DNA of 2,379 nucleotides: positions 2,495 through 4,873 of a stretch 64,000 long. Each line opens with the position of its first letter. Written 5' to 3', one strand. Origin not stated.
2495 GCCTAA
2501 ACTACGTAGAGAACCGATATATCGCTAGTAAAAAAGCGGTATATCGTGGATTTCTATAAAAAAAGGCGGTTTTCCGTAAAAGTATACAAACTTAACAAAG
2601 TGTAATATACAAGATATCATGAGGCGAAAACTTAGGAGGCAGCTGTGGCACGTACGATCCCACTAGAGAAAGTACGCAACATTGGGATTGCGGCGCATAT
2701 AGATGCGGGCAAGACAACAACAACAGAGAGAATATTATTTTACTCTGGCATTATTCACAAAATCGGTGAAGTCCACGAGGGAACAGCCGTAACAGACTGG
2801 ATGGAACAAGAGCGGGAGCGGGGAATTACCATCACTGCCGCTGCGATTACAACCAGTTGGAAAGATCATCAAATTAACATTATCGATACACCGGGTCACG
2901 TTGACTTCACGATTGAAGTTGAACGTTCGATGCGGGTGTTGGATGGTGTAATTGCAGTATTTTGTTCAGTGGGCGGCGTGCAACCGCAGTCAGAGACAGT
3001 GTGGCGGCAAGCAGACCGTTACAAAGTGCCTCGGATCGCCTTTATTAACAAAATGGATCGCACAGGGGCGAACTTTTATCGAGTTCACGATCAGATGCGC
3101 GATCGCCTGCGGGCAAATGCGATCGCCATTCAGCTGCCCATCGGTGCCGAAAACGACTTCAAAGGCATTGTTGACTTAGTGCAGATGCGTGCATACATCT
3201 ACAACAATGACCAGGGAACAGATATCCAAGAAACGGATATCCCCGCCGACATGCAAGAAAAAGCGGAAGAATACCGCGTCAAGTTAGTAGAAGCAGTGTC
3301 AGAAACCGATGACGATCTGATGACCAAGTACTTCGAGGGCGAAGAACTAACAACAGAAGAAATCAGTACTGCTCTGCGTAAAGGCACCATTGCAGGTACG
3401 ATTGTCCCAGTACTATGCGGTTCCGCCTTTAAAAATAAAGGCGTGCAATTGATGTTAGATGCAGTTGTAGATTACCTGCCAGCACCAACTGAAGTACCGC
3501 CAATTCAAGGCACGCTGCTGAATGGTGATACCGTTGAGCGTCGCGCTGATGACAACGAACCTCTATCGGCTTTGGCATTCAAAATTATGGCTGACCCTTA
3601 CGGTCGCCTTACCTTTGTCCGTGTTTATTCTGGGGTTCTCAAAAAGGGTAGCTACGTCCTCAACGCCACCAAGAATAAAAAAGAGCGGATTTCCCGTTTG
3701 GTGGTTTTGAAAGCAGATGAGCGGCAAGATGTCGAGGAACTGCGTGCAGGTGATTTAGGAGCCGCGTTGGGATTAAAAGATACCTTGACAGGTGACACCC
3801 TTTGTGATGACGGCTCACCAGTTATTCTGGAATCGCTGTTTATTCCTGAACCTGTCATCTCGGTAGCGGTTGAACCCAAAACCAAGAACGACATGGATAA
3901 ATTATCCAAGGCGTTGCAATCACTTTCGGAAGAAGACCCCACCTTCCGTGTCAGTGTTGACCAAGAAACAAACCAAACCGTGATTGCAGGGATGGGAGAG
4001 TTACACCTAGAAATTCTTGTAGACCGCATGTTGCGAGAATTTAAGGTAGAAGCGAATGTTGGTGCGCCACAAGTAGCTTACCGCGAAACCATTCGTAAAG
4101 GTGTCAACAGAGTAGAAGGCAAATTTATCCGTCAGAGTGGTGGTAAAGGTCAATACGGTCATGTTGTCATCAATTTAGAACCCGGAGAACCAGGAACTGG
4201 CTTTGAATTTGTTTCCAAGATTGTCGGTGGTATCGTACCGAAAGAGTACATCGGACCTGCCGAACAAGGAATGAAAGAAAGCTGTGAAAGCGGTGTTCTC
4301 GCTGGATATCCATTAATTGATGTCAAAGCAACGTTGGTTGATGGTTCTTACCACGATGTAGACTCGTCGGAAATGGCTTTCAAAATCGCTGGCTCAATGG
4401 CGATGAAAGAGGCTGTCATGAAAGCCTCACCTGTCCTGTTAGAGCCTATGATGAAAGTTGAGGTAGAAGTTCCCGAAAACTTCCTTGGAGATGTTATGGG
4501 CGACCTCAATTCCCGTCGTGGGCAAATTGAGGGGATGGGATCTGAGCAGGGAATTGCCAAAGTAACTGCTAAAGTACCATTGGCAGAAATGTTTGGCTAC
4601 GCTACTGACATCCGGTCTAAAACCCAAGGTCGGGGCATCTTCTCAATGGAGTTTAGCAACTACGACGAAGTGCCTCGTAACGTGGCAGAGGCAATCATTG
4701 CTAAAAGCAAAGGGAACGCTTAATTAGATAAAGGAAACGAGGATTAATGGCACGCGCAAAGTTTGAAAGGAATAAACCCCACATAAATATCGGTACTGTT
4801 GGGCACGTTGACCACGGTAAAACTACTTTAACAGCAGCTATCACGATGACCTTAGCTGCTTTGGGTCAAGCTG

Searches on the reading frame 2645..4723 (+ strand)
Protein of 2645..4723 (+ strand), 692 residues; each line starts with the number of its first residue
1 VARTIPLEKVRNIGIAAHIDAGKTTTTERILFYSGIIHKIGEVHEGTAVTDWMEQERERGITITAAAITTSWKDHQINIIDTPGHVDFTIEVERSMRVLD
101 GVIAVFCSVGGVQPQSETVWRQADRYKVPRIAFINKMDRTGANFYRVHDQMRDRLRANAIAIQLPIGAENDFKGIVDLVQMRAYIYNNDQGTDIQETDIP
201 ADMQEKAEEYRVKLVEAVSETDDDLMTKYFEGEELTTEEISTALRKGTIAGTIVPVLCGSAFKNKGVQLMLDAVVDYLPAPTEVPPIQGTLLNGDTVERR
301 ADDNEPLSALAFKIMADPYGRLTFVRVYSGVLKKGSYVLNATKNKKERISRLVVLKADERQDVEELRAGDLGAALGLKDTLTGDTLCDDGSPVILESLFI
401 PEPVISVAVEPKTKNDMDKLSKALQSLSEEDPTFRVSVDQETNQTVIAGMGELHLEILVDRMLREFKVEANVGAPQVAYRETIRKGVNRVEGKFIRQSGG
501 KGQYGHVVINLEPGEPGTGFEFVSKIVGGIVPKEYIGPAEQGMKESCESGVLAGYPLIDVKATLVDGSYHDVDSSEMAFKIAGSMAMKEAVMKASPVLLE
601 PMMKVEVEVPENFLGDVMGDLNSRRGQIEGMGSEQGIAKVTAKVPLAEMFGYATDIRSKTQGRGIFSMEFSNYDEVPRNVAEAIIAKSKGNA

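Call 101: search_protein_families(library=pfam, proteins=[window:2645-4723:+], max_evalue=0.00001)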
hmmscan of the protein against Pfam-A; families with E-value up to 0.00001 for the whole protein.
window:2645-4723:+ (692 aa): 7 families
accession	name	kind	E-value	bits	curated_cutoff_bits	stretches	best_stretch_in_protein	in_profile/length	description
PF00009.33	GTP_EFTU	-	2.9e-67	226.4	26.5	1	9-279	2-187/188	Elongation factor Tu GTP binding domain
PF03764.24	EFG_IV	-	7.4e-47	158.5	24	1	475-595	1-121/121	Elongation factor G, domain IV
PF14492.12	EFG_III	-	2.7e-34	117.5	27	1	400-473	1-74/75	Elongation Factor G, domain III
PF00679.30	EFG_C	-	2.5e-32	111.2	27.9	1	597-682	1-87/89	Elongation factor G C-terminus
PF03144.31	GTP_EFTU_D2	-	3.1e-18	66.4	30.3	1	320-387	1-73/73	Elongation factor Tu domain 2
PF22042.2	EF-G_D2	-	4.5e-15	56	27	1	306-388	1-83/84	Elongation factor G domain 2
PF16658.11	RF3_C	-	1.5e-07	31.7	40.1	1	407-484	13-90/132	Class II release factor RF3, C-terminal domain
